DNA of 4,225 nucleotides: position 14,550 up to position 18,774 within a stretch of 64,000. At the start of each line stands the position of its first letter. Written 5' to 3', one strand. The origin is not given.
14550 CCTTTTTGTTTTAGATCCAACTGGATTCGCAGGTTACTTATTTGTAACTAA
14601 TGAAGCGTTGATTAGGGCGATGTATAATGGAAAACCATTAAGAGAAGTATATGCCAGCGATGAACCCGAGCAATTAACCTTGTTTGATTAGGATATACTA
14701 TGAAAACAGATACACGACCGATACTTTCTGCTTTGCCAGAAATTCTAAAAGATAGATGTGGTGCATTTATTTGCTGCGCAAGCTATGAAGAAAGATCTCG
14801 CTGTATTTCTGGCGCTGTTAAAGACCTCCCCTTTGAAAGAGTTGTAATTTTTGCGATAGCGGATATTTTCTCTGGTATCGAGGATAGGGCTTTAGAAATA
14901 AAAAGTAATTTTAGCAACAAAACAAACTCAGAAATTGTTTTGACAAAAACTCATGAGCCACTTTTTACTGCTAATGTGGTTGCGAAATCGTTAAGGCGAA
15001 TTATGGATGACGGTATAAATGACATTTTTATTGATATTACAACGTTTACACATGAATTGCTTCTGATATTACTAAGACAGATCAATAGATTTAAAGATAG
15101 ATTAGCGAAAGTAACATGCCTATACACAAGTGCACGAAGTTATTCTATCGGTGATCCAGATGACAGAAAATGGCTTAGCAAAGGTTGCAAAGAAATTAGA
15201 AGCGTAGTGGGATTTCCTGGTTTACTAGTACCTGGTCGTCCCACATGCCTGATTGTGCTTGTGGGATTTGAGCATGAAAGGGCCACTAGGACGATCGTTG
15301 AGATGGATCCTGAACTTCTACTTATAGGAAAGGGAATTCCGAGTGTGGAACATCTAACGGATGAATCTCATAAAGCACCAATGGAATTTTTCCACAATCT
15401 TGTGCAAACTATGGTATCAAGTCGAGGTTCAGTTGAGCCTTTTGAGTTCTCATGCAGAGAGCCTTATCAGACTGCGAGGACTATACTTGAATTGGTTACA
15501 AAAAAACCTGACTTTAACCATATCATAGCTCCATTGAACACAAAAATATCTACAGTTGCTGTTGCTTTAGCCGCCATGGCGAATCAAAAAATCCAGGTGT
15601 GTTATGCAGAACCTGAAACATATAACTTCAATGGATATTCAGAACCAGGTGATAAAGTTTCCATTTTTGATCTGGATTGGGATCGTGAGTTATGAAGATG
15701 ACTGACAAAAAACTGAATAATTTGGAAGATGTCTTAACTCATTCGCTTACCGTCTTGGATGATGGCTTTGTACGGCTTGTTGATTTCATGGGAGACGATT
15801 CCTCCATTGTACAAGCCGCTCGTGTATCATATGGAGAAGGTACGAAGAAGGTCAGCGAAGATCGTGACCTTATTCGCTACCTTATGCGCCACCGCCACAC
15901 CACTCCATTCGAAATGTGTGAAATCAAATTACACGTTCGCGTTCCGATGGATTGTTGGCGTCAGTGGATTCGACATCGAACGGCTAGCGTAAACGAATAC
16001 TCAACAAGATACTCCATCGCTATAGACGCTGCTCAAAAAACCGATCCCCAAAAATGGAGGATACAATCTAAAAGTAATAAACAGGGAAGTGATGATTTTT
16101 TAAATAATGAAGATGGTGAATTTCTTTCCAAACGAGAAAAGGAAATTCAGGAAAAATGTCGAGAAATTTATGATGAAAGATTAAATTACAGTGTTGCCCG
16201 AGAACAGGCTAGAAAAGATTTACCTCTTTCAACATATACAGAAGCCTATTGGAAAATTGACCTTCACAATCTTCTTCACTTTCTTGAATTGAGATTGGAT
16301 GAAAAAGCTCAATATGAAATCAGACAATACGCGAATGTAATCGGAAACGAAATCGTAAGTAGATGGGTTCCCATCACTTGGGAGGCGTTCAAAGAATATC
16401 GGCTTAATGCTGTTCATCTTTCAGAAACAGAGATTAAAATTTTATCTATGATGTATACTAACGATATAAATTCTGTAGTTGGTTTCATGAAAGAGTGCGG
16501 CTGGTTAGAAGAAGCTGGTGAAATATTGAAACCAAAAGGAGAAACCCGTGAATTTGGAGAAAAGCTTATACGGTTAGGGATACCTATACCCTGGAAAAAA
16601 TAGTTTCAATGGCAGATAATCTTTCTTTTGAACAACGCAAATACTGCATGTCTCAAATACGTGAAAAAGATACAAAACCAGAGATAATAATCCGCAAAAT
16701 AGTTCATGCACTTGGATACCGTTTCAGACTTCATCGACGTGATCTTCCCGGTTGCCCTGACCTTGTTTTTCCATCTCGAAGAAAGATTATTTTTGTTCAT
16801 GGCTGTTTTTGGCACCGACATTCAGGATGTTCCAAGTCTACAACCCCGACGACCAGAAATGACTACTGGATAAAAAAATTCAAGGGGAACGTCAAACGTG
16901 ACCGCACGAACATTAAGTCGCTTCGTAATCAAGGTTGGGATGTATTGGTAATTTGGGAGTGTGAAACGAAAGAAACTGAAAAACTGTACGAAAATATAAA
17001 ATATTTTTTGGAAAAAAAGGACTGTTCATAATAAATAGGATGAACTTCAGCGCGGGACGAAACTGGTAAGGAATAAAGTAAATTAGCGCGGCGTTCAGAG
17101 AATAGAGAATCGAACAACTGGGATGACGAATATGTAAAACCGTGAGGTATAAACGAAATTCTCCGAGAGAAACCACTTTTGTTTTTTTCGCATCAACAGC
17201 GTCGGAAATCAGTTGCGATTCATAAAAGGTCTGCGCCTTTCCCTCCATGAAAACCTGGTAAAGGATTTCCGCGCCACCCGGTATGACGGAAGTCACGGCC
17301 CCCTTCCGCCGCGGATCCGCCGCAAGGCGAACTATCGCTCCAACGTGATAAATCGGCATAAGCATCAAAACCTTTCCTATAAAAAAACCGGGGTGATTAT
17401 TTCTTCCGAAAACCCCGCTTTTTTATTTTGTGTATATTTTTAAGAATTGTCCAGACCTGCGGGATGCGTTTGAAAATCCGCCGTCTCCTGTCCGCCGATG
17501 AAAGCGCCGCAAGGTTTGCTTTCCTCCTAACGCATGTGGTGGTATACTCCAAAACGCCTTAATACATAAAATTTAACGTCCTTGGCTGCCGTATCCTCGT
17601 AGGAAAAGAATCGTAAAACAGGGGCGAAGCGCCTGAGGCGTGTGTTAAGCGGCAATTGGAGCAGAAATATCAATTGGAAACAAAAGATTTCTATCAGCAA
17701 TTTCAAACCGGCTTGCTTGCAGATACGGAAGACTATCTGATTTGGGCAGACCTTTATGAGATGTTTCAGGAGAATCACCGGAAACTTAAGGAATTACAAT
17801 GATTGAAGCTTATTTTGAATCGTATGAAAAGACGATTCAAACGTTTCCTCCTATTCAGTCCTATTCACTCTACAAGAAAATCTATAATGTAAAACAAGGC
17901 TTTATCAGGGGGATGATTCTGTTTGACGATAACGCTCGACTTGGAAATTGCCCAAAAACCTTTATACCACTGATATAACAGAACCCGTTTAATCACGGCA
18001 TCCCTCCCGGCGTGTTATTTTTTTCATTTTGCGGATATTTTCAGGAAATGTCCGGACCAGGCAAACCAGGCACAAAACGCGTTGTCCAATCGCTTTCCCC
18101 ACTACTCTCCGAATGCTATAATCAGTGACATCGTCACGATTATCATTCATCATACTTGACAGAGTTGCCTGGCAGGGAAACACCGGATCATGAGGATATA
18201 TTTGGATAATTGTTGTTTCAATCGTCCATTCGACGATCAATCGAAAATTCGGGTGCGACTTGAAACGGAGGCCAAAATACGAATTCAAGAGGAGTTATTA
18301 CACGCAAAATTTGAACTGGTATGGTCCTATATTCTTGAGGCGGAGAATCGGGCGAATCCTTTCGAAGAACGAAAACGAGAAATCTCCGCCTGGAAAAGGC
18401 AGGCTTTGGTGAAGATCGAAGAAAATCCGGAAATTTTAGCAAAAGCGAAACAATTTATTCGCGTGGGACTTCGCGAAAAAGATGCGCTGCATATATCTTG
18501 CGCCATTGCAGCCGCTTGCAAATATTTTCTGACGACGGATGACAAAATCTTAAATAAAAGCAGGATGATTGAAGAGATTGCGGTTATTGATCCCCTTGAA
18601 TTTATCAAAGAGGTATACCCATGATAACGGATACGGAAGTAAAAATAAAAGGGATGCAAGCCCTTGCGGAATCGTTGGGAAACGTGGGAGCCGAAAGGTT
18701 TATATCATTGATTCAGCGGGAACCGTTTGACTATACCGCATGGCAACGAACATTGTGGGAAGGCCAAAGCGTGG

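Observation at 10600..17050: Six-gene operon Dcm - HD-domain - P-loop NTPase - unknown - ThyX-family - Vsr in an AT-rich island: candidate undescribed restriction/defence or DNA-modification module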

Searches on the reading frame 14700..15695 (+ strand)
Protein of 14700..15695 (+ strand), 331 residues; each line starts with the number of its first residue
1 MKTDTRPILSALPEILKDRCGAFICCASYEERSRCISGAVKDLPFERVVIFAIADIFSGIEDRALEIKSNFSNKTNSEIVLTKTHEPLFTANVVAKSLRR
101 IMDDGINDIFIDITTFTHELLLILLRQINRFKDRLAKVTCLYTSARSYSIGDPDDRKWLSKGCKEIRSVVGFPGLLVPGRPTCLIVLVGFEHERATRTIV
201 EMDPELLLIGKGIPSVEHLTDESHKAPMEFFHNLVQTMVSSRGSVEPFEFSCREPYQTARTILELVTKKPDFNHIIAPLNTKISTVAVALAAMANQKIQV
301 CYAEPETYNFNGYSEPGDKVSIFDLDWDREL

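Call 3: search_protein_families(library=pfam, proteins=[window:14700-15695:+], max_evalue=0.1)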
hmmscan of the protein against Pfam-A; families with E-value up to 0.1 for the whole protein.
window:14700-15695:+ (331 aa): 1 family
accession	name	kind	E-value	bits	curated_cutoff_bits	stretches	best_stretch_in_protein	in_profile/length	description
PF19810.5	HFX_2341_N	-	1.1e-06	29.6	30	1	185-308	4-120/120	HFX_2341-like, N-terminal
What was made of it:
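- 14700..15695 (+): Tandem-CARF protein (331 aa, 'CARF6' family) with no fused effector domain; presumed ligand sensor or regulator. Weak Pfam HFX_2341_N hit on residues 185-308 (call 3).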

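Call 4: search_protein_families(library=padloc, proteins=[window:14700-15695:+], max_evalue=0.1)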
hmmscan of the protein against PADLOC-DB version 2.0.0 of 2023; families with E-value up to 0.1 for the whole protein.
window:14700-15695:+ (331 aa): 15 families
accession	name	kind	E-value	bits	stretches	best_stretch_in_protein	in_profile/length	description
PDLC01917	CARF6--CARF_CARF_CARF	-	2.6e-79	264.7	1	21-326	16-303/308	-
PDLC01922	CARF6--CARF_CARF_CARF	-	5.6e-22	76.5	1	69-309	54-280/295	-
PDLC01911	CARF6--CARF_CARF_CARF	-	4.9e-15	53.8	1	22-309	24-304/325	-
PDLC01915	CARF6--CARF_CARF_CARF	-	1e-12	46.1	1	14-301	13-269/297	-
PDLC01914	CARF6--CARF_CARF_CARF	-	4.7e-12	43.9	1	75-309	67-293/311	-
PDLC01913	CARF6--CARF_CARF_CARF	-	1.2e-10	39.1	2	96-205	75-185/305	-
PDLC01920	CARF6--CARF_CARF_CARF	-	5.7e-10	37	1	94-307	68-278/297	-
PDLC01923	CARF6--CARF_CARF_CARF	-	7.1e-09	33.2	1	22-311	22-290/299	-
PDLC01918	CARF6--CARF_CARF_CARF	-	2.4e-06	25.2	1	91-298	70-270/298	-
PDLC01847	CARF3--CARF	-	3.8e-06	24.7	1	185-310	9-124/239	-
PDLC01912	CARF6--CARF_CARF_CARF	-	0.00014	19.3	1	16-304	14-289/312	-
PDLC01910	CARF6--CARF_CARF_CARF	-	0.00035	17.8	1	271-317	287-332/348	-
PDLC01916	CARF6--CARF_CARF_CARF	-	0.0048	14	0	268-325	281-337/345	-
PDLC01434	CasR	-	0.01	13.7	1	184-304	3-111/191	"CAS-I,CAS-II,CAS-III,CAS-IV,CAS-V,CAS-VI; associated_signaling"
PDLC01268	CasR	-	0.02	12.8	1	185-300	2-103/179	"CAS-I,CAS-II,CAS-III,CAS-IV,CAS-V,CAS-VI; associated_signaling"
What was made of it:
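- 14700..15695 (+): PADLOC CARF6 model PDLC01917 2.6e-79 (call 4).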

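Call 5: search_protein_families(library=ncbifam, proteins=[window:14700-15695:+], max_evalue=0.1)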
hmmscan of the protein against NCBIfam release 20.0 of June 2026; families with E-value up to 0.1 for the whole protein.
window:14700-15695:+ (331 aa): 0 families

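Call 29: find_homologous_proteins(query=window:14700-15695:+, max_evalue=0.001)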
Query window:14700-15695:+ (331 aa): 310 proteins with E <= 0.001 among 4251 candidates; the best 120 are listed.
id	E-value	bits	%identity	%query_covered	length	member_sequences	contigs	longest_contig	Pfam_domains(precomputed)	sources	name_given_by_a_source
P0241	3.5e-220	748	100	100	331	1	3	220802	PF19810.6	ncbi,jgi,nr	ncbi:MAG: hypothetical protein C4527_02835 [Candidatus Omnitrophota bacterium]|jgi:hypothetical prot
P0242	2.5e-132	459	63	99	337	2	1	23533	-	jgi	-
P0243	1.2e-128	447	59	99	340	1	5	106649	-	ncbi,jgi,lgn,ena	-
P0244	7.2e-127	441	59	98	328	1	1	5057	PF19810.6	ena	-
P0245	4.6e-125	435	59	99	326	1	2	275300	-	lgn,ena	-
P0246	1.4e-124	433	60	98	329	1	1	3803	PF19810.6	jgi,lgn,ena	-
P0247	8.0e-123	428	60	99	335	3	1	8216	-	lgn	-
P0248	2.8e-122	426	58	99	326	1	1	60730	-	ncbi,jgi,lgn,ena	ncbi:MAG: hypothetical protein WC326_15200 [Candidatus Delongbacteria bacterium]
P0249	1.2e-121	424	60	98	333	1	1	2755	-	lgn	-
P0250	6.0e-118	412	57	99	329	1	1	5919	PF19810.6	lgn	-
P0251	5.8e-117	408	56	98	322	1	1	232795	PF19810.6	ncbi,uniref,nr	ncbi:hypothetical protein [Dethiobacter alkaliphilus]|uniref:hypothetical protein n=1 Tax=Dethiobact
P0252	2.1e-116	407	57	98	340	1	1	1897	-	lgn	-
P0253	4.6e-115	402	57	98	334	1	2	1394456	PF19810.6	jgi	-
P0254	2.7e-113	396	55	98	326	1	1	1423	PF19810.6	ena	-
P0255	1.4e-108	381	53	97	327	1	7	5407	PF19810.6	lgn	-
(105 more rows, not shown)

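Call 40: predict_structure(alignment_id=A4)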
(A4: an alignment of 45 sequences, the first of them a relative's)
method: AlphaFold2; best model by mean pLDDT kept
length: 331 residues; sequences in the alignment: 45
mean_pLDDT: 93.5   pTM: 0.93
mean pLDDT of the five models: 93.5, 93.4, 93.3, 92.1, 91.6
residues with pLDDT >= 90: 280; 70-90: 45; 50-70: 5; < 50: 1
segments of 3 or more residues with pLDDT < 50: none
pLDDT, mean of each block of 10 residues (from residue 1): 77 95 97 97 96 95 97 87 97 98 98 98 98 97 94 88 94 96 94 90 95 91 89 82 89 95 98 97 97 97 94 94 88 75
secondary structure, 60 per line:
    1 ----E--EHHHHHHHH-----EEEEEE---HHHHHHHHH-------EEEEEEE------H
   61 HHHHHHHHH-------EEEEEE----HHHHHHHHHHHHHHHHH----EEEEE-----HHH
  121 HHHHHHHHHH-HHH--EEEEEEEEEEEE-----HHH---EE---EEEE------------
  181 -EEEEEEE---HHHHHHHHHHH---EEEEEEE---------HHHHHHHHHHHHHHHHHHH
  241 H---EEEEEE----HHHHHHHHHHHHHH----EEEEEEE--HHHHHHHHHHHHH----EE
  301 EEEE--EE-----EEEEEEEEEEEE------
elements in order: H9-16 E22-27 H31-39 E47-53 H60-69 E77-82 H87-103 E108-112 H118-130 E137-148 E165-168 E182-188 H192-202 E206-212 H222-241 E245-250 H255-268 E273-279 H282-294 E299-304 E314-325
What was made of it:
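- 14700..15695 (+): Model pLDDT 93.5 (call 40).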

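Call 73: search_protein_families(library=phrogs, proteins=[window:14700-15695:+], max_evalue=0.001)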
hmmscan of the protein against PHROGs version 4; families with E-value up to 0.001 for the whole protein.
window:14700-15695:+ (331 aa): 0 families

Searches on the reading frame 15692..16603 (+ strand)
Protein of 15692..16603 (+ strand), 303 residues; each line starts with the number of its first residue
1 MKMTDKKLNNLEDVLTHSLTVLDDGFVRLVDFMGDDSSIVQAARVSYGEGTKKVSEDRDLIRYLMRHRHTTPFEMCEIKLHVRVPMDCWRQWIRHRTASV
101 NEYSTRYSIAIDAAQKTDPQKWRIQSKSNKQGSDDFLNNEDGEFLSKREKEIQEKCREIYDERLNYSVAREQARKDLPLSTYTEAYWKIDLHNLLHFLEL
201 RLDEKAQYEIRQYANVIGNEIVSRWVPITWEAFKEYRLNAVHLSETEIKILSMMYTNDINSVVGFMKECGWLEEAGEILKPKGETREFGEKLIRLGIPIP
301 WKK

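Call 3: search_protein_families(library=pfam, proteins=[window:15692-16603:+], max_evalue=0.1)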
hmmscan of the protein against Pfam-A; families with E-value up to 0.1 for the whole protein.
window:15692-16603:+ (303 aa): 1 family
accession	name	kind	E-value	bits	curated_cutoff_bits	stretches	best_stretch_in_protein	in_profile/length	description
PF02511.20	Thy1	-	1.2e-51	175.7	24.8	1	28-227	1-190/191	Thymidylate synthase complementing protein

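Call 4: search_protein_families(library=padloc, proteins=[window:15692-16603:+], max_evalue=0.1)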
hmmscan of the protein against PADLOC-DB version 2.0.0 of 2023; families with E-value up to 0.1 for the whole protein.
window:15692-16603:+ (303 aa): 0 families

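Call 5: search_protein_families(library=ncbifam, proteins=[window:15692-16603:+], max_evalue=0.1)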
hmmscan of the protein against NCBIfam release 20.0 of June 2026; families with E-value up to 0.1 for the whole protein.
window:15692-16603:+ (303 aa): 1 family
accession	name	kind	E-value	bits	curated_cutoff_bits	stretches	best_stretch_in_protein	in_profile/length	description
TIGR02170.1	thyX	equivalog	3.2e-56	190.2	87.9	1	26-233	1-211/211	FAD-dependent thymidylate synthase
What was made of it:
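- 15692..16603 (+): Flavin-dependent thymidylate synthase ThyX (303 aa), catalytically intact; accessory gene. TIGR02170 equivalog 190 bits (call 5).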

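Call 34: search_solved_structures(query=window:15692-16603:+, max_evalue=0.00001, show_alignments=2)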
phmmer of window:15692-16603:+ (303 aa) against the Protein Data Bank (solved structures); distinct sequences matched with E-value up to 0.00001: 17.
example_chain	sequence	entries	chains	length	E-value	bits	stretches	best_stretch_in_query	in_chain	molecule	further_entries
6j61_A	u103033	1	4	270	1.5e-73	251.2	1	19-259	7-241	Flavin-dependent thymidylate synthase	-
5chp_A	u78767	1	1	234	1.7e-42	149.3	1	13-246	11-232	Thymidylate synthase ThyX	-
1kq4_A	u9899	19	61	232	3.5e-42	148.3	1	19-246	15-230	HYPOTHETICAL PROTEIN TM0449 | Thymidylate synthase thyX | Flavin-dependent thymidylate synthase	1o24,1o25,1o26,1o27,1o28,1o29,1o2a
3g4a_A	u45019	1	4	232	8.8e-42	146.9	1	19-246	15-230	Thymidylate synthase thyX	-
4gtl_A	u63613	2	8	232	9e-42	146.9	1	19-246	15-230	Thymidylate synthase thyX | Thymidylate synthase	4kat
8rep_A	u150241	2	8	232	1.1e-41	146.6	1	19-246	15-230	Flavin-dependent thymidylate synthase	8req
4gtc_A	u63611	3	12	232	1.7e-41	146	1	19-246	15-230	Thymidylate synthase thyX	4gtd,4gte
3g4c_A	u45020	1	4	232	1.7e-41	146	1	19-246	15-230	Thymidylate synthase thyX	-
5ios_A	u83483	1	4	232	2e-41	145.8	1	19-246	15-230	Thymidylate synthase ThyX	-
5iot_A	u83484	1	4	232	2.2e-41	145.6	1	19-246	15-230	Thymidylate synthase ThyX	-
3n0b_A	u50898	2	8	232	3.7e-41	144.9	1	19-246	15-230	Thymidylate synthase thyX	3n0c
4kar_A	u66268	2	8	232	6.1e-41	144.2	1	19-246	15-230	Thymidylate synthase | Thymidylate synthase ThyX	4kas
4gtf_A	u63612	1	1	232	7.7e-41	143.8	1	19-246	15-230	Thymidylate synthase thyX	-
4p5a_A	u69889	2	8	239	5.3e-23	85.3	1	23-235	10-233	Thymidylate synthase ThyX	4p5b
2cfa_B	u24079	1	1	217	4.2e-20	75.8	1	38-218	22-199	THYMIDYLATE SYNTHASE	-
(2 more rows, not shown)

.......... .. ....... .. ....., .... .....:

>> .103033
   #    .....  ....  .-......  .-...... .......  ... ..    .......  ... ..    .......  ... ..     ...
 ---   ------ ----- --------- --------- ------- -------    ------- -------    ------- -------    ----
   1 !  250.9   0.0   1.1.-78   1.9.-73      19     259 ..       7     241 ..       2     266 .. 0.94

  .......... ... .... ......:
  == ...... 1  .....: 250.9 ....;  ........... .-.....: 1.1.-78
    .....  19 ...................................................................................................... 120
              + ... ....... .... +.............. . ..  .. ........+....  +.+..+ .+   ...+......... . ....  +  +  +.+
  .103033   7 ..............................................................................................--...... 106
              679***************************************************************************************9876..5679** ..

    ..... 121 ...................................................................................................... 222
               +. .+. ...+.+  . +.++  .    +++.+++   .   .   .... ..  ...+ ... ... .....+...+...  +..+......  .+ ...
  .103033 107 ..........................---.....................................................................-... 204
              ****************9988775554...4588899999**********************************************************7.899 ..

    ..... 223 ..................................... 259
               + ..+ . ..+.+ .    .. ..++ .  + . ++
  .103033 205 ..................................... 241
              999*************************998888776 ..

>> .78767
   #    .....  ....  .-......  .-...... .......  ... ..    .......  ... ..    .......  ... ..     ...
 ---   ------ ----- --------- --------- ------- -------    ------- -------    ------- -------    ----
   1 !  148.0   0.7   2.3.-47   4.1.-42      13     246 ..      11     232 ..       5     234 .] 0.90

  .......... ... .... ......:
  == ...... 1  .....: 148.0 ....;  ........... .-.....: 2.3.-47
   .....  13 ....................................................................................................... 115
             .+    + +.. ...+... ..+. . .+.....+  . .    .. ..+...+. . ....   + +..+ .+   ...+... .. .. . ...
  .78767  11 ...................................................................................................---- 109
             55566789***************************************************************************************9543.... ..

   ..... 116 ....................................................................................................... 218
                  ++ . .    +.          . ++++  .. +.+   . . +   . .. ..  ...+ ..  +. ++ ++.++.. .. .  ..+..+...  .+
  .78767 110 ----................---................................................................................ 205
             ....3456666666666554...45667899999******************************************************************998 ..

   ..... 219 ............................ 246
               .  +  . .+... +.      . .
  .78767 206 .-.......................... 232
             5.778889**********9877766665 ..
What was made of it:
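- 15692..16603 (+): 251 bits to solved ThyX 6j61 (call 34).
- On ThyX (flavin-dependent thymidylate synthase): 251 bits to 6j61 (call 34).
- Closest known: Housekeeping and phage-borne ThyX. Same: The window ThyX is a canonical enzyme, with 251 bits to solved ThyX 6j61, the RHR motif and a thyX equivalog score (calls 5, 34).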

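Call 73: search_protein_families(library=phrogs, proteins=[window:15692-16603:+], max_evalue=0.001)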
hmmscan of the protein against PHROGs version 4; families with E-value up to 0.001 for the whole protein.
window:15692-16603:+ (303 aa): 4 families
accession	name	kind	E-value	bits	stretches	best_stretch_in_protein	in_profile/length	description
phrog_85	-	DNA, RNA and nucleotide metabolism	6e-53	181.5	1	12-240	372-592/866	thymidylate synthase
phrog_10644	-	DNA, RNA and nucleotide metabolism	5.7e-15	56.8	1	91-232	14-153/160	thymidylate synthase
phrog_28804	-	DNA, RNA and nucleotide metabolism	7.6e-09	36.8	1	158-235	12-87/91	thymidylate synthase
phrog_26005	-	unknown function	6.8e-07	30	1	30-76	15-63/310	-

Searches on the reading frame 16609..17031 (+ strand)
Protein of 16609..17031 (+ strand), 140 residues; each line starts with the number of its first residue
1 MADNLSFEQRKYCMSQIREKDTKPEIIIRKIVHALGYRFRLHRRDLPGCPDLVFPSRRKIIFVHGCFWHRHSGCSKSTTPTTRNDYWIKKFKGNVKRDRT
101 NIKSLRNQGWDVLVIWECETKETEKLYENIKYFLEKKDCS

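Call 3: search_protein_families(library=pfam, proteins=[window:16609-17031:+], max_evalue=0.1)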
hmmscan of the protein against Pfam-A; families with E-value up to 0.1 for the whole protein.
window:16609-17031:+ (140 aa): 1 family
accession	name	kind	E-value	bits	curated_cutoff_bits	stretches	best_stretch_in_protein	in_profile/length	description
PF03852.21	Vsr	-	5.4e-28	97.1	27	1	3-72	2-71/74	DNA mismatch endonuclease Vsr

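Call 4: search_protein_families(library=padloc, proteins=[window:16609-17031:+], max_evalue=0.1)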
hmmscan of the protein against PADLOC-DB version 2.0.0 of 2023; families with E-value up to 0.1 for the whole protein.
window:16609-17031:+ (140 aa): 2 families
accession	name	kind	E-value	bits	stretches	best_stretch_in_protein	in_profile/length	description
PDLC03397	Vsr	-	7.9e-29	98.8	1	1-129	1-128/156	Type II nicking endonuclease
PDLC03678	HEase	-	0.013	13.2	1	85-133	210-257/266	homing endonuclease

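Call 5: search_protein_families(library=ncbifam, proteins=[window:16609-17031:+], max_evalue=0.1)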
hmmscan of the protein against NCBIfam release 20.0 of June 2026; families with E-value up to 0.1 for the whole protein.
window:16609-17031:+ (140 aa): 1 family
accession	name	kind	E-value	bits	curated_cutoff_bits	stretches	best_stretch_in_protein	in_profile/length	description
TIGR00632.1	vsr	subfamily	2.9e-46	156.6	97.85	1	1-119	1-119/119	DNA mismatch endonuclease Vsr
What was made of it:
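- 16609..17031 (+): Vsr very-short-patch T:G mismatch endonuclease (140 aa); accessory gene that offsets 5mC deamination. TIGR00632 157 bits and Pfam Vsr 5e-28 (calls 3, 5).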

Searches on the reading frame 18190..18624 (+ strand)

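Call 80: search_protein_families(library=pfam, proteins=[window:18190-18624:+], max_evalue=0.001)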
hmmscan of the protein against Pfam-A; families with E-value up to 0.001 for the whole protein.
window:18190-18624:+ (144 aa): 1 family
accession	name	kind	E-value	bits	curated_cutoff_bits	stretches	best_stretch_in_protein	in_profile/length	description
PF01850.27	PIN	-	2.6e-06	28.5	23.6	1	28-121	29-115/120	PIN domain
